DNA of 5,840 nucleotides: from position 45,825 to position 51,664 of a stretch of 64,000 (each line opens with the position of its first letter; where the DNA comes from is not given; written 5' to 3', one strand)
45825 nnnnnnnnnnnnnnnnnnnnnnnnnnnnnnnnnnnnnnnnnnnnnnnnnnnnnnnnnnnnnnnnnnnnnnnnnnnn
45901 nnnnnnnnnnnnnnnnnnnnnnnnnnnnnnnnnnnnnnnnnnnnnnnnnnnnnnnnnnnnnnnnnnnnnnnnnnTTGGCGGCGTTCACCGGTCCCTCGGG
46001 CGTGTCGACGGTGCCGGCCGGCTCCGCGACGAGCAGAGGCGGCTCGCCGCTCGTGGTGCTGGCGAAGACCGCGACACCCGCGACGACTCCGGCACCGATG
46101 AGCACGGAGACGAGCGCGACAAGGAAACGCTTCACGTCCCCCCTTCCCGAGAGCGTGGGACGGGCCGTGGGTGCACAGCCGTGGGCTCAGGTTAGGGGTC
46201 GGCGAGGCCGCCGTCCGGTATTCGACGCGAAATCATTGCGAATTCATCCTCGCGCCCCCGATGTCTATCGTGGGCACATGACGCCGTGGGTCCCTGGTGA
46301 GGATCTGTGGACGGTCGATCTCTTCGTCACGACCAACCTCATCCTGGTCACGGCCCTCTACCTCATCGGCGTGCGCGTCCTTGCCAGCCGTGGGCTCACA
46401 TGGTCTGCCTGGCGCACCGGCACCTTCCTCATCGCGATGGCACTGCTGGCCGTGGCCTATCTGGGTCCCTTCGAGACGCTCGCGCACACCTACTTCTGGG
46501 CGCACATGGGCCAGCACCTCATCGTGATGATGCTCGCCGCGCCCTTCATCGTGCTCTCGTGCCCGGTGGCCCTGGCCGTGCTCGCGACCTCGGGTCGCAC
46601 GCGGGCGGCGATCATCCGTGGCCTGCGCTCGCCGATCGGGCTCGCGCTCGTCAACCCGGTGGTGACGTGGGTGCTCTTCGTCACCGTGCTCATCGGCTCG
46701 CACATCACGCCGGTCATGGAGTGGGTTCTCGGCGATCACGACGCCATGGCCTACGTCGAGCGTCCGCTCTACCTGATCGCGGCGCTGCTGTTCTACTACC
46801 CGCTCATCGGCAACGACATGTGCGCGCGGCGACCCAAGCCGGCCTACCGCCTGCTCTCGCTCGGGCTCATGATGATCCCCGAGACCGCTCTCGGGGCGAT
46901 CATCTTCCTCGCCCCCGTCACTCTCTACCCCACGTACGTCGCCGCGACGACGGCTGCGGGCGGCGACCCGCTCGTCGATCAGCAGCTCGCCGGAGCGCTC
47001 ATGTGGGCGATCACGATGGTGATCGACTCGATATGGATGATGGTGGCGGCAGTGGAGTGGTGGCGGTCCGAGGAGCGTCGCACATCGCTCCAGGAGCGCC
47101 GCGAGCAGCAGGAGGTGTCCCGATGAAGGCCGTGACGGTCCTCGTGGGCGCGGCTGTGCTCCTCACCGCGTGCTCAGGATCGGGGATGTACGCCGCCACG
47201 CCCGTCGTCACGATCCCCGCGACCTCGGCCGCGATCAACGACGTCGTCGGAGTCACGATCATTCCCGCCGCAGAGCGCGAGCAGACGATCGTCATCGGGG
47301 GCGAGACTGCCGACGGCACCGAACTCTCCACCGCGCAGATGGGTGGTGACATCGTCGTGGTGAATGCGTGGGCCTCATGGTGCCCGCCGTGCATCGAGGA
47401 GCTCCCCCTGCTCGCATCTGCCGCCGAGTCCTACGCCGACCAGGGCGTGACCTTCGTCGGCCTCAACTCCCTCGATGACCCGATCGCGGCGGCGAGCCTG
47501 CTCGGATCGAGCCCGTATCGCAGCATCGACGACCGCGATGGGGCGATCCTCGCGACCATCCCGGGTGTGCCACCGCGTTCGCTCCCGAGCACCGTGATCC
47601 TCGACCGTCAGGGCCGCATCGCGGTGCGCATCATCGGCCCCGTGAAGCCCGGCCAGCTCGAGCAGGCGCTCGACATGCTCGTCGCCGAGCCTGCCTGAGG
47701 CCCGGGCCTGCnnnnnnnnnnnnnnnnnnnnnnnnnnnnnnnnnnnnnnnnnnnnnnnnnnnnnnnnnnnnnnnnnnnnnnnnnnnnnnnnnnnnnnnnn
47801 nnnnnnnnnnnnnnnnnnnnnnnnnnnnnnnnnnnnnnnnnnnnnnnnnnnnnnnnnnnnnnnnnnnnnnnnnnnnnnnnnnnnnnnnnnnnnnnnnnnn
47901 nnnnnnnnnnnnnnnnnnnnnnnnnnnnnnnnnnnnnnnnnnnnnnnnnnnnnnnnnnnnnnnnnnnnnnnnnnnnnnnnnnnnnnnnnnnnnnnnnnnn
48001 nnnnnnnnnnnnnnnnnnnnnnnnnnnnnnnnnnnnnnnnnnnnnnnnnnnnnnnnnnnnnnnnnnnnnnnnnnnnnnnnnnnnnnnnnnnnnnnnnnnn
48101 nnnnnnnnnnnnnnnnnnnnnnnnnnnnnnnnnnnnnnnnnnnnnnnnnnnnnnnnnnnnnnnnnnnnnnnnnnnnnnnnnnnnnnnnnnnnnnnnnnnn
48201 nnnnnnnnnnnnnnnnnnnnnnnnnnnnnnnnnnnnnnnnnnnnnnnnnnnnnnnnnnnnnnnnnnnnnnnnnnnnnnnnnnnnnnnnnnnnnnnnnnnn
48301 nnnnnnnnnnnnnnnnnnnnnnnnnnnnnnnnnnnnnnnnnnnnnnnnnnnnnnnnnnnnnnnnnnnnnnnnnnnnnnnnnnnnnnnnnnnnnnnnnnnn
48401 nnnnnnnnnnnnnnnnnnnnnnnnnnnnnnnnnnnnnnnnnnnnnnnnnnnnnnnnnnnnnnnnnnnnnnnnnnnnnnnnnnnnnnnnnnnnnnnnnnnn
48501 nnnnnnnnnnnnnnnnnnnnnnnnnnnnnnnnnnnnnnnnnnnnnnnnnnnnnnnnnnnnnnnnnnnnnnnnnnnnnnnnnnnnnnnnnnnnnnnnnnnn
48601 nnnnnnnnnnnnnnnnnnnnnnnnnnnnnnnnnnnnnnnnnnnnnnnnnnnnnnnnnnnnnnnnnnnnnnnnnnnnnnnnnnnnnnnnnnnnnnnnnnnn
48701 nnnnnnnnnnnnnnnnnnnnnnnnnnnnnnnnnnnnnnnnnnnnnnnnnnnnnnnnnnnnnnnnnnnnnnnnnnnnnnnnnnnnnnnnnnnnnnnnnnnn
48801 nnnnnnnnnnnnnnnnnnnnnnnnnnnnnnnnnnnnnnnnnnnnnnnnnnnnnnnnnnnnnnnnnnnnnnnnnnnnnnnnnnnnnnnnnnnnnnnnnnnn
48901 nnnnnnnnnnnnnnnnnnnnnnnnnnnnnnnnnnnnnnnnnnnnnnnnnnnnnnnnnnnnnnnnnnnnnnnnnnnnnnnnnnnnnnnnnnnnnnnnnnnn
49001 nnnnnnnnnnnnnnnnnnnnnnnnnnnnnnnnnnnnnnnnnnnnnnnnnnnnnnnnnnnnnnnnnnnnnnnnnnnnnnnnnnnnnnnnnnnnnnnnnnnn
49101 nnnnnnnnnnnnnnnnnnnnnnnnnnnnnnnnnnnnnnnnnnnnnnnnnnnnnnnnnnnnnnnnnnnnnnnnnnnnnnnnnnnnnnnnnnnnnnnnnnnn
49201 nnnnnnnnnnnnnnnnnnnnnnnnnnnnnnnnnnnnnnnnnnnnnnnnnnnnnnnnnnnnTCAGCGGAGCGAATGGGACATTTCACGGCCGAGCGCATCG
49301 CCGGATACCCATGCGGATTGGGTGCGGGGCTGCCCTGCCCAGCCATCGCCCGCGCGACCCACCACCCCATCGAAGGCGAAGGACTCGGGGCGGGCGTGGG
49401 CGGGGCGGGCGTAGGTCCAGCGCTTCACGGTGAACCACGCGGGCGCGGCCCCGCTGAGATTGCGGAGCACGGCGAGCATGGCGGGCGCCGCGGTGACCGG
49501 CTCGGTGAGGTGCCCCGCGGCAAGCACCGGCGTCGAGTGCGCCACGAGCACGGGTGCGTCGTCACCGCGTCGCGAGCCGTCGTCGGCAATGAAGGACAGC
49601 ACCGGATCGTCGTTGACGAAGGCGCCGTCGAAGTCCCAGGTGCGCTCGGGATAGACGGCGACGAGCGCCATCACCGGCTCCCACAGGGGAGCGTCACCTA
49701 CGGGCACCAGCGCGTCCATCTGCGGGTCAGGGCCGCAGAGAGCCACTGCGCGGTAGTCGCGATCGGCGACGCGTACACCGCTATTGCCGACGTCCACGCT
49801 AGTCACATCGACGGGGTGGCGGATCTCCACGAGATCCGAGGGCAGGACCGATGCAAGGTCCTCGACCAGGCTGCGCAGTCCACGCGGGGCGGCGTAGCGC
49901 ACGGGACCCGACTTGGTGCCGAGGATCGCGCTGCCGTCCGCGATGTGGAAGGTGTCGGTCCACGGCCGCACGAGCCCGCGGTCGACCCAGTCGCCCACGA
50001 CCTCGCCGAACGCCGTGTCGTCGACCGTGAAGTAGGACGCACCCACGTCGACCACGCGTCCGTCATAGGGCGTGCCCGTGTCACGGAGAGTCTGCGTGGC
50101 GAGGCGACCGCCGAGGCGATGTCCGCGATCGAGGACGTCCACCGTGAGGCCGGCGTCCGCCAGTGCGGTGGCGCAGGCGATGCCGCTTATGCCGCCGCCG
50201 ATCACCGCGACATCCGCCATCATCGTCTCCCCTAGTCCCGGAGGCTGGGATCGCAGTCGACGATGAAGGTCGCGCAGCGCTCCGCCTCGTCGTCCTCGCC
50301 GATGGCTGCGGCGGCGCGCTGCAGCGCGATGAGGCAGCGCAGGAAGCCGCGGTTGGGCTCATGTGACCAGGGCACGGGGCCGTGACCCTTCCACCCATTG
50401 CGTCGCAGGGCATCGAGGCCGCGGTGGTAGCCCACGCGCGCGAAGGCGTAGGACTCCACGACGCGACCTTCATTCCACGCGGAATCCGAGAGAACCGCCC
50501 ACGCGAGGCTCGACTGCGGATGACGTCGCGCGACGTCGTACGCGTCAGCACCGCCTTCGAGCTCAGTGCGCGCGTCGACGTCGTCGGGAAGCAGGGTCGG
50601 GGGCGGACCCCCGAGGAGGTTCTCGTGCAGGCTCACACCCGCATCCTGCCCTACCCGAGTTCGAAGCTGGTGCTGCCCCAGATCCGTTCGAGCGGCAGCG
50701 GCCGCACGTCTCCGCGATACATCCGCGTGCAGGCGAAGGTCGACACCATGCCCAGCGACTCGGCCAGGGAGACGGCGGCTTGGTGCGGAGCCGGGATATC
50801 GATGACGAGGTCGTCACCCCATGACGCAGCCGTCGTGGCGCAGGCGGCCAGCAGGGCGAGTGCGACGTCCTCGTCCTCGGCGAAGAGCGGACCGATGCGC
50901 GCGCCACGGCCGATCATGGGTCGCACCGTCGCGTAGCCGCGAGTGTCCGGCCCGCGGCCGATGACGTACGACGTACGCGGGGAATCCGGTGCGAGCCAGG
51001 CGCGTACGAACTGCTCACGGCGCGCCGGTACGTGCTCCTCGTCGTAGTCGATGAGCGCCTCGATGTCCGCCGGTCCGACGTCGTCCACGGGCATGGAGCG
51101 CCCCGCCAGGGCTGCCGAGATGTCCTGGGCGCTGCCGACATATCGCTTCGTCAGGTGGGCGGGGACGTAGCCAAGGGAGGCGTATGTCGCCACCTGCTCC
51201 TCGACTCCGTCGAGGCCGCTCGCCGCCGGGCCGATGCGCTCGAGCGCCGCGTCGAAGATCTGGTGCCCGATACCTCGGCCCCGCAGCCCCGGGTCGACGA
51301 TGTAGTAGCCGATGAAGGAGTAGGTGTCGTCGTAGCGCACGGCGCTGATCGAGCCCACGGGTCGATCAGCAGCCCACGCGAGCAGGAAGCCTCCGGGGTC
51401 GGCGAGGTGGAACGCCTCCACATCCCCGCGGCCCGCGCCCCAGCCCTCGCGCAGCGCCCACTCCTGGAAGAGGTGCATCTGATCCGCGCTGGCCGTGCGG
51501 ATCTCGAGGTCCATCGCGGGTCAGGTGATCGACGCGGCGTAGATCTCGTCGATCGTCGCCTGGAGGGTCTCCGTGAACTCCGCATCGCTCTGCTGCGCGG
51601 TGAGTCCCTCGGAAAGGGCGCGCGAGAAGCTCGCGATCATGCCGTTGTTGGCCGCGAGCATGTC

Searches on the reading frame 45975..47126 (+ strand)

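Call 22: search_protein_families(library=pfam, proteins=[window:45975-47126:+], max_evalue=0.001)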
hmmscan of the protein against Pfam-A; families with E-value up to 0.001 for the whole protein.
window:45975-47126:+ (383 aa): 1 family
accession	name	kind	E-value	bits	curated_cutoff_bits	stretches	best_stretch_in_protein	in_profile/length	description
PF09678.15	Caa3_CtaG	-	9.2e-55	186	27.7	1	127-365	1-237/237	Cytochrome c oxidase caa3 assembly factor (Caa3_CtaG)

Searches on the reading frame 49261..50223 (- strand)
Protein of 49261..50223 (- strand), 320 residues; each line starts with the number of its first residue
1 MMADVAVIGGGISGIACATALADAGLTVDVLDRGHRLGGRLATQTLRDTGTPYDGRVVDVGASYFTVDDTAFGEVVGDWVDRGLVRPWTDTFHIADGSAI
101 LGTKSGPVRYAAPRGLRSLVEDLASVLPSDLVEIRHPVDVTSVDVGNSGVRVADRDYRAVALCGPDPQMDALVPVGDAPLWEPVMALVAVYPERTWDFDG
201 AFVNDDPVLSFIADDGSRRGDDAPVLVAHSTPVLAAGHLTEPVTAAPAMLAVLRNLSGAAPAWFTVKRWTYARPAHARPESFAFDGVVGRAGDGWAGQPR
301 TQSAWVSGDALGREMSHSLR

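Call 22: search_protein_families(library=pfam, proteins=[window:49261-50223:-], max_evalue=0.001)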
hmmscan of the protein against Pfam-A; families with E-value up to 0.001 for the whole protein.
window:49261-50223:- (320 aa): 8 families
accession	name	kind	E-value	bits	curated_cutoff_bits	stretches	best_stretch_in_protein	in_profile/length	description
PF13450.12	NAD_binding_8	-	2.6e-14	53.7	21.9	1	7-67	1-54/68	NAD(P)-binding Rossmann-like domain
PF01593.30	Amino_oxidase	-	1.6e-11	44.6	19.8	1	12-72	1-54/443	Flavin containing amine oxidoreductase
PF12831.13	FAD_oxidored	-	3.9e-07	30.2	27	1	4-48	1-45/416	FAD dependent oxidoreductase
PF01266.30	DAO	-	2.7e-06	27.6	27.9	1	4-38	1-35/353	FAD dependent oxidoreductase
PF00890.30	FAD_binding_2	-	2.4e-05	24.2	20.4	1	4-42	1-39/414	FAD binding domain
PF07992.20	Pyr_redox_2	-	4e-05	23.6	26.1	1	4-49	2-49/291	Pyridine nucleotide-disulphide oxidoreductase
PF00070.33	Pyr_redox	-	6.8e-05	23.7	22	1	5-40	2-36/82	Pyridine nucleotide-disulphide oxidoreductase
PF03486.20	HI0933_like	-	7.3e-05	22.8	50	1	4-42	2-40/244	HI0933-like protein Rossmann domain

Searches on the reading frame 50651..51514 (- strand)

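Call 45: search_protein_families(library=pfam, proteins=[window:50651-51514:-], max_evalue=0.001)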
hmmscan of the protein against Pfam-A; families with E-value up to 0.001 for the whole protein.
window:50651-51514:- (287 aa): 4 families
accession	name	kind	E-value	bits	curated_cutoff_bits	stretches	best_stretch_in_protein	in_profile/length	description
PF18014.7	Acetyltransf_18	-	8.1e-23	80.9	22.7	1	155-279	2-123/124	Acetyltransferase (GNAT) domain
PF00583.31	Acetyltransf_1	-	4.3e-10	40.3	20.7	1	29-93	18-87/116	Acetyltransferase (GNAT) family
PF13508.13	Acetyltransf_7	-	4.8e-08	33.7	27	1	41-117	3-83/84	Acetyltransferase (GNAT) domain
PF13673.13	Acetyltransf_10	-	6e-06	26.7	23.6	1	43-118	33-109/128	Acetyltransferase (GNAT) domain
